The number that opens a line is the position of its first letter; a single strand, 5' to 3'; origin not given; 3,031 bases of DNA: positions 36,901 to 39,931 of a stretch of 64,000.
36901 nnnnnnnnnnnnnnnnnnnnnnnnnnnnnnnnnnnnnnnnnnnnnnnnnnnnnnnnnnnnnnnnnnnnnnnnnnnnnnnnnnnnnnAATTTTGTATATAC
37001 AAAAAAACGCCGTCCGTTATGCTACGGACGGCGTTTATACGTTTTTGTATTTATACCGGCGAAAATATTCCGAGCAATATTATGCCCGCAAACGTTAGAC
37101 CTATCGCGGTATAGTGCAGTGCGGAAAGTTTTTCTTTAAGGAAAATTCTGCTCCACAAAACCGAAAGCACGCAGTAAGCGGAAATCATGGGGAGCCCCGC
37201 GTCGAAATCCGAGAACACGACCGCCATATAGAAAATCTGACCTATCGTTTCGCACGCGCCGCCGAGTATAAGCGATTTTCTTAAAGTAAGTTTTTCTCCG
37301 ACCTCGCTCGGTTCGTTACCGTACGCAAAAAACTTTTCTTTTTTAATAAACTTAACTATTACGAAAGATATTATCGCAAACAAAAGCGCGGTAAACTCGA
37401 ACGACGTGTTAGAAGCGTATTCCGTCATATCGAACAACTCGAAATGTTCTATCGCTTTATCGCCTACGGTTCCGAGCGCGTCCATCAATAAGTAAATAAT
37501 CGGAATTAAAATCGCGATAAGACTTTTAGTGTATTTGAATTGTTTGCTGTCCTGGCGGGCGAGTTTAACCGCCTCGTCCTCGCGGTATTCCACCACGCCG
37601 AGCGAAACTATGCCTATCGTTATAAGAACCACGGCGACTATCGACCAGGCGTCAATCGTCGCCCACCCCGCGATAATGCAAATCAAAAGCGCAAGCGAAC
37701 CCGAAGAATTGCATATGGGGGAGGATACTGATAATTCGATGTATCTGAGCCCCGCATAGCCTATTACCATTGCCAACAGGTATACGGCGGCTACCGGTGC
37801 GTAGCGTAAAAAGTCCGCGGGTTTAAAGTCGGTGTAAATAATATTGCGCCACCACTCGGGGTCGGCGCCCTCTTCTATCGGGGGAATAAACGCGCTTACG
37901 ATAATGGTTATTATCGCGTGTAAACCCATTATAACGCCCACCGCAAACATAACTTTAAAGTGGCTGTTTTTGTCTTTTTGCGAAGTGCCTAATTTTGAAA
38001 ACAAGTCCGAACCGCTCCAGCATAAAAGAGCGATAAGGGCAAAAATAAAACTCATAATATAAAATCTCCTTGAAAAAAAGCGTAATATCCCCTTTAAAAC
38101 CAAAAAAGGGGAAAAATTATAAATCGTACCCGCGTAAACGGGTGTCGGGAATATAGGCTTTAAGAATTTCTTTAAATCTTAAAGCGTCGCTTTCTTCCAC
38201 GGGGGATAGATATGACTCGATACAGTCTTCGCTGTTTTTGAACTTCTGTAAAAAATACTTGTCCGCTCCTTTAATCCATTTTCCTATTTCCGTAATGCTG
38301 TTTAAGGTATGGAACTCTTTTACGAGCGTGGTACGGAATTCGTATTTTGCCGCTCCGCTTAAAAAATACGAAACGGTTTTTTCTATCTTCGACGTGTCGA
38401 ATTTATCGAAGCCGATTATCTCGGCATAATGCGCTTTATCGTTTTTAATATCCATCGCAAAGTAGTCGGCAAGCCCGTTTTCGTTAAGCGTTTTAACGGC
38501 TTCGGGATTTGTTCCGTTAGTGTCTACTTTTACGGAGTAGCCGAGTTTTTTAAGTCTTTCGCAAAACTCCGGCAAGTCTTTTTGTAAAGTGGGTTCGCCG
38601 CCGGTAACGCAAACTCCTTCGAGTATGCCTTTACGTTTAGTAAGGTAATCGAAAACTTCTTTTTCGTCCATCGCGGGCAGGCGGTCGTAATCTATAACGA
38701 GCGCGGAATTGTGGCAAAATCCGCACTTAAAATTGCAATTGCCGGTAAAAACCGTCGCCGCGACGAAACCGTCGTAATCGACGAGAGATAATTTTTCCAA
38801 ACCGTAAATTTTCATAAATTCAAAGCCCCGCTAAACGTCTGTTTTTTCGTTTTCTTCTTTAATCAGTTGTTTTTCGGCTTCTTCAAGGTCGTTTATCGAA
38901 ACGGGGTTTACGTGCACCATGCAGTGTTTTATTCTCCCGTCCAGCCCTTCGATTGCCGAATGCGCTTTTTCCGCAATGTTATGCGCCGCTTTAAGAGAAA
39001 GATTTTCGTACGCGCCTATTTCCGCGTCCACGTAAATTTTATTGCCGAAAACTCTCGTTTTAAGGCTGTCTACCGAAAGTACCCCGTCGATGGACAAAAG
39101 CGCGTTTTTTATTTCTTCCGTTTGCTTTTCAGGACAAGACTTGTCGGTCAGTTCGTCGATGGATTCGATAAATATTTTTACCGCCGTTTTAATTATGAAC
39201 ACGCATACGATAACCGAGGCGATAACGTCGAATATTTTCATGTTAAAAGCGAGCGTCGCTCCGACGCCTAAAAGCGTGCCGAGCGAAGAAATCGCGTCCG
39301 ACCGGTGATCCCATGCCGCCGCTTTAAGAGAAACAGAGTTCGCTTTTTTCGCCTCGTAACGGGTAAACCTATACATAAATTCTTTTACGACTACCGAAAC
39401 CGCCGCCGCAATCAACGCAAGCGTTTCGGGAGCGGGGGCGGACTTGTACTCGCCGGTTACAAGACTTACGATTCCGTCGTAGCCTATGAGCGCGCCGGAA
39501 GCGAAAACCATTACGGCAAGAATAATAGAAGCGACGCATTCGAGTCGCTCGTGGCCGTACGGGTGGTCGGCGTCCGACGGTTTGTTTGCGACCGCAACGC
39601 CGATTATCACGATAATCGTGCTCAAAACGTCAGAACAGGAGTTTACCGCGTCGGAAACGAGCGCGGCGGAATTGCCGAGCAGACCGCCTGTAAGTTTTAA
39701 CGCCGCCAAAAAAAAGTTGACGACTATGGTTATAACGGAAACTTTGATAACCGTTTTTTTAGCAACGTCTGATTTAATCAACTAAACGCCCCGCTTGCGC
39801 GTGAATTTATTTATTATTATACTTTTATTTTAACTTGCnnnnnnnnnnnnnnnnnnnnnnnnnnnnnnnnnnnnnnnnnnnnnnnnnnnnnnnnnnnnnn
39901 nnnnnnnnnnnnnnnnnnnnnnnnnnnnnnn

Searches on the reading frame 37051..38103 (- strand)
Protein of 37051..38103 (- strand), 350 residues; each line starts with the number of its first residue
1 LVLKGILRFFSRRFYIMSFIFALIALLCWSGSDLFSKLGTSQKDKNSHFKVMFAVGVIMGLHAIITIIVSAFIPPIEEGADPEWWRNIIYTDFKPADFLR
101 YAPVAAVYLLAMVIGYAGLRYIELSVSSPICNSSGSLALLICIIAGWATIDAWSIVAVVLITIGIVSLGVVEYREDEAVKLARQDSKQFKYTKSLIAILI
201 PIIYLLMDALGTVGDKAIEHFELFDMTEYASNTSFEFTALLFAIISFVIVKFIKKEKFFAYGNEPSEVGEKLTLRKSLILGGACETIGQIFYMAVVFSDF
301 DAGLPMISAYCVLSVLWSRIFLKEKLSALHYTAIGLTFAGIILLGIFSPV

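Call 29: search_protein_families(library=pfam, proteins=[window:37051-38103:-], max_evalue=0.00001)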
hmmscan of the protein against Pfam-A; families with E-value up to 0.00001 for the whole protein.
window:37051-38103:- (350 aa): 1 family
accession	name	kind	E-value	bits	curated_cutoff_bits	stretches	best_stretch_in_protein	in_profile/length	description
PF00892.27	EamA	-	4.5e-11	43.6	28.2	1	228-344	26-133/135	EamA-like transporter family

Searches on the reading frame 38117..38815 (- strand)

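Call 29: search_protein_families(library=pfam, proteins=[window:38117-38815:-], max_evalue=0.00001)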
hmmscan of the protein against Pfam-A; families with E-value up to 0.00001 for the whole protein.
window:38117-38815:- (232 aa): 2 families
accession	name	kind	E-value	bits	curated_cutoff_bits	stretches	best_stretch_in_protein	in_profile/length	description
PF04055.27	Radical_SAM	-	6.9e-20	72.3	29.5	1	22-148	2-133/166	Radical SAM superfamily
PF13353.11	Fer4_12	-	6e-06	27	22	1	19-93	7-82/137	4Fe-4S single cluster domain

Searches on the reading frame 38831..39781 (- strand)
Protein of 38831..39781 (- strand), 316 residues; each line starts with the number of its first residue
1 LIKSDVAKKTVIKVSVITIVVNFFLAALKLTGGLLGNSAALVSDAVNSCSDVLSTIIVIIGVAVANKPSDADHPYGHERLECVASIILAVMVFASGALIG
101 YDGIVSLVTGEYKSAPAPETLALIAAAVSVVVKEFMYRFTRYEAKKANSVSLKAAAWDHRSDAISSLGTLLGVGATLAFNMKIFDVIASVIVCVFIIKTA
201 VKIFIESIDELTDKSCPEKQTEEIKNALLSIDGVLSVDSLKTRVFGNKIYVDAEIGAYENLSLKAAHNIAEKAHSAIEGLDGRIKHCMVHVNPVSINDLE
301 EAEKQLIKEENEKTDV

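Call 29: search_protein_families(library=pfam, proteins=[window:38831-39781:-], max_evalue=0.00001)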
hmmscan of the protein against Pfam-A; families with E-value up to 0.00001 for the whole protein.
window:38831-39781:- (316 aa): 2 families
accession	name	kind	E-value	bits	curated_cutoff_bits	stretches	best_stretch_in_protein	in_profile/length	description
PF01545.26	Cation_efflux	-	2.5e-47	161.7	26.6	1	16-211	2-197/198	Cation efflux family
PF16916.11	ZT_dimer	-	5e-20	71.7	26.7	1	216-293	1-77/78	Dimerisation domain of Zinc Transporter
